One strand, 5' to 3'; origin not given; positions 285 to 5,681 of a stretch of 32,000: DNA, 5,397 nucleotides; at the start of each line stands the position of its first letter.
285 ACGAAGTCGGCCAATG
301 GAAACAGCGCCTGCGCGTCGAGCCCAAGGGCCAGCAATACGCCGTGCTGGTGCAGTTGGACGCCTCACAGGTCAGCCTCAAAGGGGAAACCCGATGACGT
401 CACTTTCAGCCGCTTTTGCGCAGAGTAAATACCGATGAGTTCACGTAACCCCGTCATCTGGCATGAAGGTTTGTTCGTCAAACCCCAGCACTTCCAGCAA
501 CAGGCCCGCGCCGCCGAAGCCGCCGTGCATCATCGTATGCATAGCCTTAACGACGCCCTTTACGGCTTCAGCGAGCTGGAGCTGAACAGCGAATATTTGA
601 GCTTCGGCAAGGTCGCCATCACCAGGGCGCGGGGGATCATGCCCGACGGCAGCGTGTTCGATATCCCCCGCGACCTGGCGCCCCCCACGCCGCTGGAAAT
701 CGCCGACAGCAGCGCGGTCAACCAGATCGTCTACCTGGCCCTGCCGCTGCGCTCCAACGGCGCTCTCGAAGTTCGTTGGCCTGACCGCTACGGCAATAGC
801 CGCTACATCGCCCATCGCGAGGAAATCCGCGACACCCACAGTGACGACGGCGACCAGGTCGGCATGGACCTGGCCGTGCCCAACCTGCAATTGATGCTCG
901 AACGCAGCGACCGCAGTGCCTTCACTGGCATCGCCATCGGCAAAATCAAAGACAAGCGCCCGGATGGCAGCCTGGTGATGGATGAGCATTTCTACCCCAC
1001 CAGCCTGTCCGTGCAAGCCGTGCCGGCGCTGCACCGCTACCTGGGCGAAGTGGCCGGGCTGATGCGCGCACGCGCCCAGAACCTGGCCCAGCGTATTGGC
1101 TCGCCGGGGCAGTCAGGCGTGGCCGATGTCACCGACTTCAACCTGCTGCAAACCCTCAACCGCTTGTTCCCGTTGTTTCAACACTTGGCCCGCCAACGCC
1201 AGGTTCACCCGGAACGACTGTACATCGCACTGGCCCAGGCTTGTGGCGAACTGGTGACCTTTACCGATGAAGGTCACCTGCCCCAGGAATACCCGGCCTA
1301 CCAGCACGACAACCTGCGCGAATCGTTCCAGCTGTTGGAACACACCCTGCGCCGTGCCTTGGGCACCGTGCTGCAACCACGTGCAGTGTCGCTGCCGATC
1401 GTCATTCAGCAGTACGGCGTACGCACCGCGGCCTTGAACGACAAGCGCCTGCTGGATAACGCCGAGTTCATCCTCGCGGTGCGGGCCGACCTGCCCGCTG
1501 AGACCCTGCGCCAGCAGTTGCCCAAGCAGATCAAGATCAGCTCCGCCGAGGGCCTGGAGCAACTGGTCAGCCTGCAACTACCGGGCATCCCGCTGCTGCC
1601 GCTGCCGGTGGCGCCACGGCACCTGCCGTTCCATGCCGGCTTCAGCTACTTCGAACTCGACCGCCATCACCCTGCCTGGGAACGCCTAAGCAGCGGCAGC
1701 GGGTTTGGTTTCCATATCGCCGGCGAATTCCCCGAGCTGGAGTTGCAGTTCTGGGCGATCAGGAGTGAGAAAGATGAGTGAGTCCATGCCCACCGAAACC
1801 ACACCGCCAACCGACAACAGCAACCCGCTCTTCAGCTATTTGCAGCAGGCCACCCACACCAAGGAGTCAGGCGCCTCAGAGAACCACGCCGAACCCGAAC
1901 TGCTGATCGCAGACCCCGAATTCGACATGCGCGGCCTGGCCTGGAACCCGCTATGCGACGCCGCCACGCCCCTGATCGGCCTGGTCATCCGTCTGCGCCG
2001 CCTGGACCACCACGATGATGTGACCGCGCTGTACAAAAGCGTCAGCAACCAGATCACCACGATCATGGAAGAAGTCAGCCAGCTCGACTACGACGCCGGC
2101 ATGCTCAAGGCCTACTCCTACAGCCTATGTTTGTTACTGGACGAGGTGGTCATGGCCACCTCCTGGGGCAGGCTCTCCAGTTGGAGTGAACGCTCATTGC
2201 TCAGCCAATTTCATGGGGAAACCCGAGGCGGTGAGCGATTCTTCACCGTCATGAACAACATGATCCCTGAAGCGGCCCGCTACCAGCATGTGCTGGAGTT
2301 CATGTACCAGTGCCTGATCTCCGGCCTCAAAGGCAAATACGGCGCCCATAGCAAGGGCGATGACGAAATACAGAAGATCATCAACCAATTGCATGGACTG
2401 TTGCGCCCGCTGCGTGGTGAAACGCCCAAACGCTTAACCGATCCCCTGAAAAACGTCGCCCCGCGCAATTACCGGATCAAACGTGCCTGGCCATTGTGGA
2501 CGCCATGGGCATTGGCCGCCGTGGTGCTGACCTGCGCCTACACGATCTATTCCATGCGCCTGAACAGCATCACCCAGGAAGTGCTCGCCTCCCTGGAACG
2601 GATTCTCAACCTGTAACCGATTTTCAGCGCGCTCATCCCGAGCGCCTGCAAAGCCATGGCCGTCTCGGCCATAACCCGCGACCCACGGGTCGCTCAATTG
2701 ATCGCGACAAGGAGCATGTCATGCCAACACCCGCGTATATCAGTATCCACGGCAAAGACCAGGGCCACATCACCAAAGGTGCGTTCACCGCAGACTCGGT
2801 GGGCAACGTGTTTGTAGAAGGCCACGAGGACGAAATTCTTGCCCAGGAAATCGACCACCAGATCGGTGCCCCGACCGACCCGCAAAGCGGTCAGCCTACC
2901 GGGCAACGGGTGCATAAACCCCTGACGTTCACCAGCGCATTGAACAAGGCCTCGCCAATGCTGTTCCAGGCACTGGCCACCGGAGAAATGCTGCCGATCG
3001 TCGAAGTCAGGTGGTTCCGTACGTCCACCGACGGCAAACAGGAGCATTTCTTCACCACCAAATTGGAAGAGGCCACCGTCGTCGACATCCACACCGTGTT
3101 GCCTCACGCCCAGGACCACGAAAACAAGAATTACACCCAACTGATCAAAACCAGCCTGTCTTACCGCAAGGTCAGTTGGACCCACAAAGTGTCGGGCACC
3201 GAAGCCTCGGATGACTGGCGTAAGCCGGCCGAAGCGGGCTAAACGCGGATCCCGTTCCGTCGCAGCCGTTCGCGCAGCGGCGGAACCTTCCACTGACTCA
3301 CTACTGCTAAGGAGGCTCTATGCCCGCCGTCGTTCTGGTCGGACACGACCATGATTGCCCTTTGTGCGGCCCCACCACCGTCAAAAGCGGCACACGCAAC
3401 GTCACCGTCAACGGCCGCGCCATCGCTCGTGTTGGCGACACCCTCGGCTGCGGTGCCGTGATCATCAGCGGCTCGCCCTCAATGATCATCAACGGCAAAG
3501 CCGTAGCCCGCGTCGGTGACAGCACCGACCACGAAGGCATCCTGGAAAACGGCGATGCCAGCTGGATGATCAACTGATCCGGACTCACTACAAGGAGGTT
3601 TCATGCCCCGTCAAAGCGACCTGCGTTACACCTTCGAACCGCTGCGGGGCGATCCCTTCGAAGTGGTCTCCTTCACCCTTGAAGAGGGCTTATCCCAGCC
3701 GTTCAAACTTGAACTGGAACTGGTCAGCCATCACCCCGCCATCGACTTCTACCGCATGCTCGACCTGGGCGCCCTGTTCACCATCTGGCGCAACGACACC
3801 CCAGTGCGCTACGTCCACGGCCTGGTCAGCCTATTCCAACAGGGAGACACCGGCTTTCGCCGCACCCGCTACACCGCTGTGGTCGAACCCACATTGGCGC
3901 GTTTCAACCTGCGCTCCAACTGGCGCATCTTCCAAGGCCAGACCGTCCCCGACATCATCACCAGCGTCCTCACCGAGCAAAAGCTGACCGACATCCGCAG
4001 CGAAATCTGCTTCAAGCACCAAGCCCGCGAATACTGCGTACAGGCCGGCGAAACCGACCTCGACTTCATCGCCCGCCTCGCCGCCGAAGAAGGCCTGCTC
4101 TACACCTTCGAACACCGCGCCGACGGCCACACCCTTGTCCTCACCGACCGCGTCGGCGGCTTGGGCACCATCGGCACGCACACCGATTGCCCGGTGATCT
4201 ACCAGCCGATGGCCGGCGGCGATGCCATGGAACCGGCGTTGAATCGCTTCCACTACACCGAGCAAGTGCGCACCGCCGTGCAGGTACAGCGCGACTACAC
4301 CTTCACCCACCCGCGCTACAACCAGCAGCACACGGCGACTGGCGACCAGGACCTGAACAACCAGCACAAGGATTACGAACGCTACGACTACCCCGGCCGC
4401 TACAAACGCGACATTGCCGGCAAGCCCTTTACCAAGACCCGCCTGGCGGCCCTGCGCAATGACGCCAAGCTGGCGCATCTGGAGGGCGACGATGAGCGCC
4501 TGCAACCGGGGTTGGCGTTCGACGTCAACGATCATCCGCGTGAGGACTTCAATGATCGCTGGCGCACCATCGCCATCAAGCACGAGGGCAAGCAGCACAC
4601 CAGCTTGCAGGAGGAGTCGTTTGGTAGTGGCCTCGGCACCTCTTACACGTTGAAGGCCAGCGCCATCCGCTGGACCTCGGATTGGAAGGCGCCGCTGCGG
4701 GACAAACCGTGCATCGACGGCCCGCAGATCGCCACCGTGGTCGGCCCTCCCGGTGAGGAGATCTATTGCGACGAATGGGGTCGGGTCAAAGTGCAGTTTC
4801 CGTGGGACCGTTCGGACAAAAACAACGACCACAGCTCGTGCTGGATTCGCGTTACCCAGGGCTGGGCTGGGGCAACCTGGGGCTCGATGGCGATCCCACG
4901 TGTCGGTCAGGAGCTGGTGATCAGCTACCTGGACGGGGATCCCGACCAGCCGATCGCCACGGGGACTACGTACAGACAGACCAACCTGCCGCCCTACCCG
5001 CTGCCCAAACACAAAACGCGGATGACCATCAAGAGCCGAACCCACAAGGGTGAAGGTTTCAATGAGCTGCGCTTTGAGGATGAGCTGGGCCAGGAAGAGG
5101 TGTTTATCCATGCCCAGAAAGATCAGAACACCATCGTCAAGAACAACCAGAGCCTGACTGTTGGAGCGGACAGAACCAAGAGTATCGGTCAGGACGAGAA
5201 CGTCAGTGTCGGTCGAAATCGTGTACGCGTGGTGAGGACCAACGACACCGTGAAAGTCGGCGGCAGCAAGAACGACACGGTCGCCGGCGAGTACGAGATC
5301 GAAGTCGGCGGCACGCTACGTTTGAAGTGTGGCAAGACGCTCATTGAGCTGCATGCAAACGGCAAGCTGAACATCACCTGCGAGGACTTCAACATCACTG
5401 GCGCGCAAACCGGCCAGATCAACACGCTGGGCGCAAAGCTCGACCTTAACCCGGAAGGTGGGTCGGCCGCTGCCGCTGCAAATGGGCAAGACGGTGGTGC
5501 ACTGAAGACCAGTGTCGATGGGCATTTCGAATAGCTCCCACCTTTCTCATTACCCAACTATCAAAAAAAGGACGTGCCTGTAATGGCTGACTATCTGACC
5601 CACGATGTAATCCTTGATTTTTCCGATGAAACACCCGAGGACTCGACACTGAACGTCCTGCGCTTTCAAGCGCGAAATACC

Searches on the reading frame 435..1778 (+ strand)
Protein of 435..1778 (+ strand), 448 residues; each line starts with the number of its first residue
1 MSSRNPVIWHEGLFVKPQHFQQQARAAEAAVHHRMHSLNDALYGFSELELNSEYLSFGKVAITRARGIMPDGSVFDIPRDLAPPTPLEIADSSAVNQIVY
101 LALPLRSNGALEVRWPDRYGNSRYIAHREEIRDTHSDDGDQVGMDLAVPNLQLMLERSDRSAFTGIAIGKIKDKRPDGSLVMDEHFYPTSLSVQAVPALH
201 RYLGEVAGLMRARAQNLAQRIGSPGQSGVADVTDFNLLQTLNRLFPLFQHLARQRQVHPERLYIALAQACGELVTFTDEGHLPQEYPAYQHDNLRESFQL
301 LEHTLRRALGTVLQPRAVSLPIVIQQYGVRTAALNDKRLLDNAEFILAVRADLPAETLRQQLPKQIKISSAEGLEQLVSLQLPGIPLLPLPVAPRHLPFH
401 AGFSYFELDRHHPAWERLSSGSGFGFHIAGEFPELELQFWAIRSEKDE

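Call 71: search_protein_families(library=pfam, proteins=[window:435-1778:+], max_evalue=0.00001)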
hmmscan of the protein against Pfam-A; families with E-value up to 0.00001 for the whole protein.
window:435-1778:+ (448 aa): 1 family
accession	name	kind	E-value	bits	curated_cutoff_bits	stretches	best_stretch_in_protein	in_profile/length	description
PF05936.17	T6SS_VasE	-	8e-152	506.4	23.4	1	19-442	1-429/429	Bacterial Type VI secretion, VC_A0110, EvfL, ImpJ, VasE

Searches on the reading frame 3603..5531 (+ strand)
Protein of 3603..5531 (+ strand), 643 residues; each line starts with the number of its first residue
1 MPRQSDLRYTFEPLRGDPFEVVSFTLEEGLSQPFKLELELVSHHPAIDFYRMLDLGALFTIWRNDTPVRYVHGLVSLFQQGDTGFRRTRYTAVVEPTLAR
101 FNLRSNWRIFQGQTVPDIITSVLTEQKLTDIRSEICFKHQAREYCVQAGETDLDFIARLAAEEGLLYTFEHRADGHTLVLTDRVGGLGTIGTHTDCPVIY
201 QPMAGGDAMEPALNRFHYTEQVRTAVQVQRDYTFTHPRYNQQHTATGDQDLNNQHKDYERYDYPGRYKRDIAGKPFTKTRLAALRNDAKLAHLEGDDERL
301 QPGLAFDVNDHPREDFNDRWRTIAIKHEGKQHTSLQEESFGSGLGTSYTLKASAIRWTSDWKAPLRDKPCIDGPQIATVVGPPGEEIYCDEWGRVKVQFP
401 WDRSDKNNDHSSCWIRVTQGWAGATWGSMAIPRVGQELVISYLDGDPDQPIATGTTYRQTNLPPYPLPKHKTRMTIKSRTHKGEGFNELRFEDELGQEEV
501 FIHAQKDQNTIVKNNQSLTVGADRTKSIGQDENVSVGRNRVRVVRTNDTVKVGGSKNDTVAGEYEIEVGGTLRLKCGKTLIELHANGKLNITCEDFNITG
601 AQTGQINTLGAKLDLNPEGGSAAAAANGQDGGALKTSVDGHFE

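Call 71: search_protein_families(library=pfam, proteins=[window:3603-5531:+], max_evalue=0.00001)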
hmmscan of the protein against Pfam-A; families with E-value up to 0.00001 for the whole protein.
window:3603-5531:+ (643 aa): 3 families
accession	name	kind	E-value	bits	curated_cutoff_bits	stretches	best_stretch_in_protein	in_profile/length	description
PF05954.17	Phage_GPD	-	6.5e-79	265.7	30.1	1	27-332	1-304/305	Phage tail baseplate hub (GPD)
PF22178.3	Gp5_trimer_C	-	1.1e-31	109.7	30.9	1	474-578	1-106/112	Bacteriophage T4 gp5 C-terminal trimerisation domain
PF04717.18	Phage_base_V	-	3.9e-13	50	23.8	1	390-457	12-75/75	Type VI secretion system/phage-baseplate injector OB domain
